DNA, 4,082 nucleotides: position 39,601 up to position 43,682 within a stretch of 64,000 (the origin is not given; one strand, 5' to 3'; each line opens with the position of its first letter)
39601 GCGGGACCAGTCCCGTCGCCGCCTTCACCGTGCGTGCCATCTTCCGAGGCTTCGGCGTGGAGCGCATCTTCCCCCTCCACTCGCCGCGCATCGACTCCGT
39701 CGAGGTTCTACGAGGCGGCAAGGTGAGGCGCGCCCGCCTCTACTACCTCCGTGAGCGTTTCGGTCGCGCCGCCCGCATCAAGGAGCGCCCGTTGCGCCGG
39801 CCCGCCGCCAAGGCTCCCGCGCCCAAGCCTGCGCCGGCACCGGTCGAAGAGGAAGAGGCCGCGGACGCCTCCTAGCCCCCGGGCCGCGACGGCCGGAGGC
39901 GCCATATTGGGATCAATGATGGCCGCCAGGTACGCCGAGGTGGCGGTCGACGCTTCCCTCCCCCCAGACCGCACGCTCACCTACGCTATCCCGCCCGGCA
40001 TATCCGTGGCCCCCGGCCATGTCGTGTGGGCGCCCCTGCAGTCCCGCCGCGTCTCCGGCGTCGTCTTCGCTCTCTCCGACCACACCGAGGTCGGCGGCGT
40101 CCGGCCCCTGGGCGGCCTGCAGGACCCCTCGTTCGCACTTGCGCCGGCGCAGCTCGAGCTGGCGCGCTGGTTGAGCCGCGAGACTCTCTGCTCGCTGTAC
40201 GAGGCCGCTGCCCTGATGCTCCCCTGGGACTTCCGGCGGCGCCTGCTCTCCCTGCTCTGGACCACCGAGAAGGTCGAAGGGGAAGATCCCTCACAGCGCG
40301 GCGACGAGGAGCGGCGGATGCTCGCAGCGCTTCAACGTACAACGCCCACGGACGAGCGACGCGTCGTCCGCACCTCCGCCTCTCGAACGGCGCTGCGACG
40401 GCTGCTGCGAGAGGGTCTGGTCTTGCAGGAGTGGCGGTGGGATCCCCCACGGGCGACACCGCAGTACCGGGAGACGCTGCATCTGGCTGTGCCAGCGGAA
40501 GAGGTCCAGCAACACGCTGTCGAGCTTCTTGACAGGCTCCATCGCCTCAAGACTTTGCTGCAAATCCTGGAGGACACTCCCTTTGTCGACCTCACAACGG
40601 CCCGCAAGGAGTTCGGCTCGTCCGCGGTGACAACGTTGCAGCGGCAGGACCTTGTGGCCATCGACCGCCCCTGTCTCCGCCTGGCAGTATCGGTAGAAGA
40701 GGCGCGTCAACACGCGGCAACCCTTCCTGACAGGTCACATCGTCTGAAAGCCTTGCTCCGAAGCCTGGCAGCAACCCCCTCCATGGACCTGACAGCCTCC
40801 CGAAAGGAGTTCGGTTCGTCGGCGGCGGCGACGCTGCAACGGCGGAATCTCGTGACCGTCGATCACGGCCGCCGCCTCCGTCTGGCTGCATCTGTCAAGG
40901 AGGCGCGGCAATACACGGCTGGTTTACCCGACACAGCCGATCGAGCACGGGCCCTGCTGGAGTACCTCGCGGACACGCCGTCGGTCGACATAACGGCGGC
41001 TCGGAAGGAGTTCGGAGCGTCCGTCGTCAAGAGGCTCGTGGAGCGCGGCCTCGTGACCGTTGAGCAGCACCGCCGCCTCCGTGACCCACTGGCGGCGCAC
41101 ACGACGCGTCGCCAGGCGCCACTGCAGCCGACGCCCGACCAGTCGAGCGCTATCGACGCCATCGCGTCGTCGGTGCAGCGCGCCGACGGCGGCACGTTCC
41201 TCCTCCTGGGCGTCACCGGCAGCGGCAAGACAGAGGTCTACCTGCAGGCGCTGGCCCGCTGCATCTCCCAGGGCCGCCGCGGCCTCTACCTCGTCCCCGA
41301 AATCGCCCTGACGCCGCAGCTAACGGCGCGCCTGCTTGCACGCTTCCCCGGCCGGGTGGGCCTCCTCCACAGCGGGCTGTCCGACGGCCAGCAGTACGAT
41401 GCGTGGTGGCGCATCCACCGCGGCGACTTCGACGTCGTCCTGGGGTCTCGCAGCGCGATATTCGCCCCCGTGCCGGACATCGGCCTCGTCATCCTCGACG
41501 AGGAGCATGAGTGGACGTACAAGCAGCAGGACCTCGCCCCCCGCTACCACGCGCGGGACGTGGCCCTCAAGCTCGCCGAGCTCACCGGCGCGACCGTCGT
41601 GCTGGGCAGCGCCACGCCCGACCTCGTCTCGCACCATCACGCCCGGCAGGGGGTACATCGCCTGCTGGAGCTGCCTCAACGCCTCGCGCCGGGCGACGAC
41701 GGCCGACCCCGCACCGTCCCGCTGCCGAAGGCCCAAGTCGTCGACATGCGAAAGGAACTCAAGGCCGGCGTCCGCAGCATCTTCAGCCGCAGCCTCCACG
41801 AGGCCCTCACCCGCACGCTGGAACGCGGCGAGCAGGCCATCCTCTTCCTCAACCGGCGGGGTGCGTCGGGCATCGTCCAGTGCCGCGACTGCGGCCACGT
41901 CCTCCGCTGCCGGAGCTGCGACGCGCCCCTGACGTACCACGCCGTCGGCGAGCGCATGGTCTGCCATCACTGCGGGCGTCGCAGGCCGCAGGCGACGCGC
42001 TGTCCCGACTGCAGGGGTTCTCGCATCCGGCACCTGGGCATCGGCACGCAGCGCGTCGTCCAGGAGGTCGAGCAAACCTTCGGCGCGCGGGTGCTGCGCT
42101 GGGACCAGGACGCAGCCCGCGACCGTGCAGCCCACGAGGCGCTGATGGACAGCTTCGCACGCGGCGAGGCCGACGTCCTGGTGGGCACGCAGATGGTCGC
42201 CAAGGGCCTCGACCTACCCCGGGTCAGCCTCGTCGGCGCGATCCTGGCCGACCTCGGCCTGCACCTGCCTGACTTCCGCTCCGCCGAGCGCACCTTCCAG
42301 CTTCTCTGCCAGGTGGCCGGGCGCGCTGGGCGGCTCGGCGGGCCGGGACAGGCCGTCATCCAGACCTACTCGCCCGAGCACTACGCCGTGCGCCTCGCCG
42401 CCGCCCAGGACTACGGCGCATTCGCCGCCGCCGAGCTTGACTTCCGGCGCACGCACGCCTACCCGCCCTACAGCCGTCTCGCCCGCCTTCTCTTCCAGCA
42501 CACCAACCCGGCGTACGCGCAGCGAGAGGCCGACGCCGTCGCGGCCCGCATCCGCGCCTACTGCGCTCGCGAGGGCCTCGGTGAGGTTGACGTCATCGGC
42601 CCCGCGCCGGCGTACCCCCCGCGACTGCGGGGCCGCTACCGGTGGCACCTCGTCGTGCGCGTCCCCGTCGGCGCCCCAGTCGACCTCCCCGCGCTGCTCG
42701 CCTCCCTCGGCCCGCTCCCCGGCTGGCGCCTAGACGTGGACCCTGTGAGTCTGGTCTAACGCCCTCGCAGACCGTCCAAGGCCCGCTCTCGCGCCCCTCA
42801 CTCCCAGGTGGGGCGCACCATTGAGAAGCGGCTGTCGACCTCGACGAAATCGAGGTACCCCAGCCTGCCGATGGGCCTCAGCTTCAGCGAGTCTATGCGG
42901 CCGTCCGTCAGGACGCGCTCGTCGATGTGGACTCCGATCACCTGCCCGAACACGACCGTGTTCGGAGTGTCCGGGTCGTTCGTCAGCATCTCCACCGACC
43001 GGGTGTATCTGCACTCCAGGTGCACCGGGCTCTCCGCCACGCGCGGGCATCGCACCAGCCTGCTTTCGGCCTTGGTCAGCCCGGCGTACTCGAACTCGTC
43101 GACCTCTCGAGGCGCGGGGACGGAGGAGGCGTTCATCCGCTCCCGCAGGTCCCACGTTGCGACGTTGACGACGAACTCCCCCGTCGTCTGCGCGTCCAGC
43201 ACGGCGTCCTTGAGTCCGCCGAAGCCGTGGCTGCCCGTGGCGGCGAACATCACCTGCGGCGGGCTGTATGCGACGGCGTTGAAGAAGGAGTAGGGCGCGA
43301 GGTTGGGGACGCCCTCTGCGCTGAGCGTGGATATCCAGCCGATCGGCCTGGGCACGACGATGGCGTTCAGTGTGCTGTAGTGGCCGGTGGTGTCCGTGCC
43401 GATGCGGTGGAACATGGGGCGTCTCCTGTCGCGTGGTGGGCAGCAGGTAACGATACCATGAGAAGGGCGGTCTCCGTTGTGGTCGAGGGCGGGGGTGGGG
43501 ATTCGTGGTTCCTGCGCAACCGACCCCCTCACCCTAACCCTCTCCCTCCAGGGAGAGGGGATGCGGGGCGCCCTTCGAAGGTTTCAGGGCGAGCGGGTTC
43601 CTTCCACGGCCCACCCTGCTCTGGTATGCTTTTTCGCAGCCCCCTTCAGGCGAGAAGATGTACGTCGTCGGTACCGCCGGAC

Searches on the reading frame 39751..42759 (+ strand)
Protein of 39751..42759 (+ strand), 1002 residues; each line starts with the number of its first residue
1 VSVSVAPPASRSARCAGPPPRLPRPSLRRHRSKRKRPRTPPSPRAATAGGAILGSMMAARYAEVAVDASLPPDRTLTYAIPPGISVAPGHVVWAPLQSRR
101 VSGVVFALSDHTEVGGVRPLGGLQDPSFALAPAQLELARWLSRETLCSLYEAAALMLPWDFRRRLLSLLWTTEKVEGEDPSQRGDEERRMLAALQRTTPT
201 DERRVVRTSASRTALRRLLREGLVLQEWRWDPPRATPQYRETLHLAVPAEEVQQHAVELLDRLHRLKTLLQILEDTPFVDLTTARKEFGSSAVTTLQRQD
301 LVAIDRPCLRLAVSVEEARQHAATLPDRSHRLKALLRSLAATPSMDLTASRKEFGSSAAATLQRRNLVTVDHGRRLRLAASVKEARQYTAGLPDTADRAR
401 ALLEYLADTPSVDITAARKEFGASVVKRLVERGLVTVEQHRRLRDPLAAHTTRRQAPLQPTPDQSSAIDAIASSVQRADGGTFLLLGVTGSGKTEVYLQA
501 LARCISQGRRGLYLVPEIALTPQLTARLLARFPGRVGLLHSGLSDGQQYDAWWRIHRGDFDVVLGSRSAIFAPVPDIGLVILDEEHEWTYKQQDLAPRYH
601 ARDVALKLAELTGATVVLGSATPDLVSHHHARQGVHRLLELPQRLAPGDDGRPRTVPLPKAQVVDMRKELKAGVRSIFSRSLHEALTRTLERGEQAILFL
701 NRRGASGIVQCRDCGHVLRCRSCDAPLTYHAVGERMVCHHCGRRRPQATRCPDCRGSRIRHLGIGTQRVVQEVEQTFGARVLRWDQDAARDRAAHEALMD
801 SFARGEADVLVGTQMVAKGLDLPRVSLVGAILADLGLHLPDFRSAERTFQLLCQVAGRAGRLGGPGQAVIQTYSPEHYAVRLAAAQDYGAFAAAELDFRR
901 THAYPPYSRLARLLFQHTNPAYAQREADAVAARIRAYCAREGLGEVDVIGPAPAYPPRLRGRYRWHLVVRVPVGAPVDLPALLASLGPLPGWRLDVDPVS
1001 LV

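Call 73: search_protein_families(library=pfam, proteins=[window:39751-42759:+], max_evalue=0.00001)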
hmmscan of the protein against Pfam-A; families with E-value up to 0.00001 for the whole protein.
window:39751-42759:+ (1002 aa): 6 families
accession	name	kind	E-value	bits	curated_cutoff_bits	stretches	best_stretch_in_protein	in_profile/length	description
PF17764.6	PriA_3primeBD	-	2e-17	63.2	22.7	1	63-158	1-96/96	3'DNA-binding domain (3'BD)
PF00270.35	DEAD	-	3.7e-15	56.5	26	1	461-624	1-161/167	DEAD/DEAH box helicase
PF18074.6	PriA_C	-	2.4e-12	47.9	26.9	1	906-998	1-95/95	Primosomal protein N C-terminal domain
PF04851.21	ResIII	-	1.9e-11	44.6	22.5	1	459-624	3-163/164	Type III restriction enzyme, res subunit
PF18319.7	Zn_ribbon_PriA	-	1.3e-09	38.3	26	1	720-746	1-27/27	PriA DNA helicase Cys-rich region (CRR) domain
PF00271.37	Helicase_C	-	1.2e-08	35.7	23.5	1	790-863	49-110/110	Helicase conserved C-terminal domain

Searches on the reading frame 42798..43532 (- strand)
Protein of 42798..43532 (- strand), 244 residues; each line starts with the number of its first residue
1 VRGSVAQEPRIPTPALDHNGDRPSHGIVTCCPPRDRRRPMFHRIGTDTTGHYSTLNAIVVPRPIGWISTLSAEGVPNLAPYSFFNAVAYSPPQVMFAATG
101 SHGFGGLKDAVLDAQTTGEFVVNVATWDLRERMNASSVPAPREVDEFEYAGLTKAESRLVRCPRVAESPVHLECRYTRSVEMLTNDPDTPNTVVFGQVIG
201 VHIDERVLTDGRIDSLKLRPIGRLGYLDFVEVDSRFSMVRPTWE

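Call 73: search_protein_families(library=pfam, proteins=[window:42798-43532:-], max_evalue=0.00001)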
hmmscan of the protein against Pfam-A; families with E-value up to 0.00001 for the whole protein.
window:42798-43532:- (244 aa): 1 family
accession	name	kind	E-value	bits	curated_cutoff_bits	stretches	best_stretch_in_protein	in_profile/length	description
PF01613.24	Flavin_Reduct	-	3.7e-16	60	27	1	60-208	4-138/153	Flavin reductase like domain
